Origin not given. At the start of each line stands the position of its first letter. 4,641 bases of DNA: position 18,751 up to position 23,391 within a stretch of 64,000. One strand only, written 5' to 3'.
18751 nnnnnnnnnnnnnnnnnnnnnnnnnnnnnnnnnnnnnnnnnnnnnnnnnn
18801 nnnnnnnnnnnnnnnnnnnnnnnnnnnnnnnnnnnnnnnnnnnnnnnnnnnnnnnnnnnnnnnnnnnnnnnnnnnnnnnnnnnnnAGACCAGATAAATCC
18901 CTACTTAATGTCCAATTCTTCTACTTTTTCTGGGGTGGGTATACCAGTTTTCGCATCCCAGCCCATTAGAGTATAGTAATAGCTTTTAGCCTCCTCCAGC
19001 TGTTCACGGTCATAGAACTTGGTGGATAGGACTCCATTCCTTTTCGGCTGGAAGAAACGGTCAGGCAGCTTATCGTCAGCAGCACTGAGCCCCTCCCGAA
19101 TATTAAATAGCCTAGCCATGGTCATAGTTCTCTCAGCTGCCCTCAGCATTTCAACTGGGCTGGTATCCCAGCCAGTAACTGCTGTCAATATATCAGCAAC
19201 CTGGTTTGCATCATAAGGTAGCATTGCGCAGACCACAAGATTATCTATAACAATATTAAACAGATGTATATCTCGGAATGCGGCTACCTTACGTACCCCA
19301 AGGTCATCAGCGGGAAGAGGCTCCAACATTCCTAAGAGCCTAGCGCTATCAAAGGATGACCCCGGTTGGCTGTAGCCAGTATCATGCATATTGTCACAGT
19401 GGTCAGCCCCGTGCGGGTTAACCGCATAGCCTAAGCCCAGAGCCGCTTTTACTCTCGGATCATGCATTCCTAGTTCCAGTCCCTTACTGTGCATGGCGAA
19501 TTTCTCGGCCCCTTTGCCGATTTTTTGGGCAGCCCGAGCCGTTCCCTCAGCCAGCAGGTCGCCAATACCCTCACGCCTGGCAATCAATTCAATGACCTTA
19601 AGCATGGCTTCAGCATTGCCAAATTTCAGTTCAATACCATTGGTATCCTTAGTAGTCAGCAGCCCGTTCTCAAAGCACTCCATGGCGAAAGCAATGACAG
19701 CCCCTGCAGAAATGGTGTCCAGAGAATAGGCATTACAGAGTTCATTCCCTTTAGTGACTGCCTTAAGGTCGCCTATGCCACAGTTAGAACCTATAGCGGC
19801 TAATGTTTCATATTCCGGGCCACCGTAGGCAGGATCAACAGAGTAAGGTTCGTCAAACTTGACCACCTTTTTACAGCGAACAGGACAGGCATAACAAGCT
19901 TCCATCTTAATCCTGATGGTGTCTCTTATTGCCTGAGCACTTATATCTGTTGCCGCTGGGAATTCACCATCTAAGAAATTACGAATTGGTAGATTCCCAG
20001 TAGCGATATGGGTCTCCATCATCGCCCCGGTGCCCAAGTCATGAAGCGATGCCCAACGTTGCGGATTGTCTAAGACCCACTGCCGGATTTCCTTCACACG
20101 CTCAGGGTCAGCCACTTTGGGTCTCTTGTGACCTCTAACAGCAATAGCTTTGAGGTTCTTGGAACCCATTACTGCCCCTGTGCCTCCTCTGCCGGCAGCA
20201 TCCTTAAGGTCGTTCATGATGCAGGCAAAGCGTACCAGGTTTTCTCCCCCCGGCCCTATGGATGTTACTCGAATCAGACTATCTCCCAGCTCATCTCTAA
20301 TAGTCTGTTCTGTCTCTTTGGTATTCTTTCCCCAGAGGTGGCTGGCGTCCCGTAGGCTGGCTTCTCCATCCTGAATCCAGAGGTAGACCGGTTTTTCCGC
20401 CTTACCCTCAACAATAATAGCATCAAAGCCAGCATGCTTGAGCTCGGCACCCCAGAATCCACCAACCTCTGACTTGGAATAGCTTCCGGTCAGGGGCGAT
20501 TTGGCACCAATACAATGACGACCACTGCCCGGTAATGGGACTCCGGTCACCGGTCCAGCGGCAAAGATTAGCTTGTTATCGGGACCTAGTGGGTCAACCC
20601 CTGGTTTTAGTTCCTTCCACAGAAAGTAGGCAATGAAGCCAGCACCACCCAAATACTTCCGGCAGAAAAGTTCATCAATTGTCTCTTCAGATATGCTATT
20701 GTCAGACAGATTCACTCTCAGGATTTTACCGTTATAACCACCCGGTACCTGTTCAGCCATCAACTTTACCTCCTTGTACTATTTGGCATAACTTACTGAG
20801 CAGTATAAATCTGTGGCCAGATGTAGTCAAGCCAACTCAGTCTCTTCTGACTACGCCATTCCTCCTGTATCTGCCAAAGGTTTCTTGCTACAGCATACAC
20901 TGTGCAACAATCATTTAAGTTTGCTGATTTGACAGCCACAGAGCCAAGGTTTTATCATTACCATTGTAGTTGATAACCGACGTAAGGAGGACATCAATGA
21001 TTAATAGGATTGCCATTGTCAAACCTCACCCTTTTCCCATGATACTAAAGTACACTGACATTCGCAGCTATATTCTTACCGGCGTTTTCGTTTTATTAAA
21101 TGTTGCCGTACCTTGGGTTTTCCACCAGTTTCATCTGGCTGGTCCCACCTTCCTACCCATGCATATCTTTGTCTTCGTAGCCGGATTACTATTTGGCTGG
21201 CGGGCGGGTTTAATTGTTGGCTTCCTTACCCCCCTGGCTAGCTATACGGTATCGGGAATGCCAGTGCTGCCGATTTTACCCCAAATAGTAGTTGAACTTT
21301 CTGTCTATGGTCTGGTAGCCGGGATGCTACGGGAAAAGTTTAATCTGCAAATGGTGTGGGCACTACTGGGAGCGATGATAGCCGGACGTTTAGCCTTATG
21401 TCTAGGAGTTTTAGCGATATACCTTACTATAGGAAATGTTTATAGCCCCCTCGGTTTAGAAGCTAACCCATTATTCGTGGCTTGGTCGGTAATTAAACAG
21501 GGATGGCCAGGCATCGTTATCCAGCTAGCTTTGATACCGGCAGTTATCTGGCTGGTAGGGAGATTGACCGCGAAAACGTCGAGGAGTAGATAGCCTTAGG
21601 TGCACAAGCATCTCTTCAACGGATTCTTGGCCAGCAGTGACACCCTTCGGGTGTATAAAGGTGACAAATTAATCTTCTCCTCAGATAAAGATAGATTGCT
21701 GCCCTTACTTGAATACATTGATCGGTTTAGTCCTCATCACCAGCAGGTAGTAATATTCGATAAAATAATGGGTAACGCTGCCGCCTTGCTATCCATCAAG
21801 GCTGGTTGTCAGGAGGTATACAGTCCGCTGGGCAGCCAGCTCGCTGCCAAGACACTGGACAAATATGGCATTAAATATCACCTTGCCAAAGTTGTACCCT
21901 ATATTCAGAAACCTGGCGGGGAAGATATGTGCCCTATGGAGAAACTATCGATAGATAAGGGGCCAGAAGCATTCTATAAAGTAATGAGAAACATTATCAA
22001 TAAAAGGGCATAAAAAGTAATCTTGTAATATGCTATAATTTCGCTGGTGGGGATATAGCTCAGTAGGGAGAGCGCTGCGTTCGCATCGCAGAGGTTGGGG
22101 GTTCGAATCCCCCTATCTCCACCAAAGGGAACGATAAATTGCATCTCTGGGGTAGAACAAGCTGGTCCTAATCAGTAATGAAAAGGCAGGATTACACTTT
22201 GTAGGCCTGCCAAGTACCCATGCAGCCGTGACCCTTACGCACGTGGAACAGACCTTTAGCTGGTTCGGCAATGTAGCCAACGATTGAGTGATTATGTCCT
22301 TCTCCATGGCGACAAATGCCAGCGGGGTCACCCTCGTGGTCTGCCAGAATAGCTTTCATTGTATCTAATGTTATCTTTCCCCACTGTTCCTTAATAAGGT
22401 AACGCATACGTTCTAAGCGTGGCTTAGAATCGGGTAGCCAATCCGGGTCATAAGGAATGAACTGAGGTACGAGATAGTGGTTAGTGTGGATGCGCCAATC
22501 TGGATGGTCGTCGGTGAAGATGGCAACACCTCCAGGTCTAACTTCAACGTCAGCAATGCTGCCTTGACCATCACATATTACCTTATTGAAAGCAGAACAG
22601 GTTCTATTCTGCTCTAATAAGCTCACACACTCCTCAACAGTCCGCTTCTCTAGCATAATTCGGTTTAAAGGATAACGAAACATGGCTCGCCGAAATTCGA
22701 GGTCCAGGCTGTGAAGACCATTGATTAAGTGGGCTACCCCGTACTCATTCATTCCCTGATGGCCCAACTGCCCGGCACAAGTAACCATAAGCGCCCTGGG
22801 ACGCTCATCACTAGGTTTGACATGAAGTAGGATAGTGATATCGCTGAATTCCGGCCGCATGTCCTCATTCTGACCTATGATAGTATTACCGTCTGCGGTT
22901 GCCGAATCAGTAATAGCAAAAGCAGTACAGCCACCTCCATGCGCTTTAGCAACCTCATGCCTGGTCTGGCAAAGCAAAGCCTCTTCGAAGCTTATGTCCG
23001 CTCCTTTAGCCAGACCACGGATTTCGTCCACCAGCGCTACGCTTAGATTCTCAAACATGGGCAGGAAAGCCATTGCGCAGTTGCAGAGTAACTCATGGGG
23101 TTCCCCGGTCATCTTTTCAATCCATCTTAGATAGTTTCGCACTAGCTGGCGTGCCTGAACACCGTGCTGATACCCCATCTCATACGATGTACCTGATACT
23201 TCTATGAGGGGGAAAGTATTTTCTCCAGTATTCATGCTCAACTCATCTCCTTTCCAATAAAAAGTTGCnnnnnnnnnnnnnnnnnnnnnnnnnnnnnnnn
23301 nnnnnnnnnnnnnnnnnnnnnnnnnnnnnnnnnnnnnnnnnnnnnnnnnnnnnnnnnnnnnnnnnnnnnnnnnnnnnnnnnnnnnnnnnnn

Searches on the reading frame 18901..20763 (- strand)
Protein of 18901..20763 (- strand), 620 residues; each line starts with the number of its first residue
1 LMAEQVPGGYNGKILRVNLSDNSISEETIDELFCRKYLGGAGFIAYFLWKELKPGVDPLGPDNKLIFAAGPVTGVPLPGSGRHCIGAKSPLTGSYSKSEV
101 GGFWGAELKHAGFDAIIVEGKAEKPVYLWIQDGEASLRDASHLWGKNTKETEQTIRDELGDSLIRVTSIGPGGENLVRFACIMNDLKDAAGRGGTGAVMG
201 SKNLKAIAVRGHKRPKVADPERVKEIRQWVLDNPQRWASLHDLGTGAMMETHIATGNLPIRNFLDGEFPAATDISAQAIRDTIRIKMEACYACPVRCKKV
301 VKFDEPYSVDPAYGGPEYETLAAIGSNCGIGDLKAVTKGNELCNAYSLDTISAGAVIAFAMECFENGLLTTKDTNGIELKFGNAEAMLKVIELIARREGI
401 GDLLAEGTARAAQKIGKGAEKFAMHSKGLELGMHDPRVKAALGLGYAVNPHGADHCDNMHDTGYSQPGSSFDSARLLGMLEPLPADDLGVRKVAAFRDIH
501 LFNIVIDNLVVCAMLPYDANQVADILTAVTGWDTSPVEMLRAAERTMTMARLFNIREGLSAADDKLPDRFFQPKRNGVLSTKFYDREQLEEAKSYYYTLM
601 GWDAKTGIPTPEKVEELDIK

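Call 32: search_protein_families(library=pfam, proteins=[window:18901-20763:-], max_evalue=0.00001)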
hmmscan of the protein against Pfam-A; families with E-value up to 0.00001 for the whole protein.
window:18901-20763:- (620 aa): 2 families
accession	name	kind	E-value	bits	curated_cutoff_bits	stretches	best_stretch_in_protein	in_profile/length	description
PF01314.23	AFOR_C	-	4.7e-127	424.8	27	1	223-619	3-385/385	Aldehyde ferredoxin oxidoreductase, domains 2 & 3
PF02730.20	AFOR_N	-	2.2e-84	282.6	29.8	1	12-211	1-198/199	Aldehyde ferredoxin oxidoreductase, N-terminal domain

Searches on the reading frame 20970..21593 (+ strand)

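Call 35: search_protein_families(library=pfam, proteins=[window:20970-21593:+], max_evalue=0.00001)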
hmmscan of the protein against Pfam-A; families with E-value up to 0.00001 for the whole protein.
window:20970-21593:+ (207 aa): 1 family
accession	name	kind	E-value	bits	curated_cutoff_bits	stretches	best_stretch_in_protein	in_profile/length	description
PF12822.12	ECF_trnsprt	-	7.3e-13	49.3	30.7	1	35-192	8-168/169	ECF transporter, substrate-specific component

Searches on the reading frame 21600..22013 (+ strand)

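Call 35: search_protein_families(library=pfam, proteins=[window:21600-22013:+], max_evalue=0.00001)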
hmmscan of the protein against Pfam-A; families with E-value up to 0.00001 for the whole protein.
window:21600-22013:+ (137 aa): 1 family
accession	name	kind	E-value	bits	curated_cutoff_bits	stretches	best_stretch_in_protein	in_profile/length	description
PF08973.16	TM1506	-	2.7e-21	76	27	1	16-127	13-124/130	Domain of unknown function (DUF1893)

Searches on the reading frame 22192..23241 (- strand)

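Call 35: search_protein_families(library=pfam, proteins=[window:22192-23241:-], max_evalue=0.00001)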
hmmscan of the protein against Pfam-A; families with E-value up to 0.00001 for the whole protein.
window:22192-23241:- (349 aa): 1 family
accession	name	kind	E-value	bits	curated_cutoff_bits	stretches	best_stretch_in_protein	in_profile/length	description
PF03417.21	AAT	-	1.9e-22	80.5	23.2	1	117-328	4-212/225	Acyl-coenzyme A:6-aminopenicillanic acid acyl-transferase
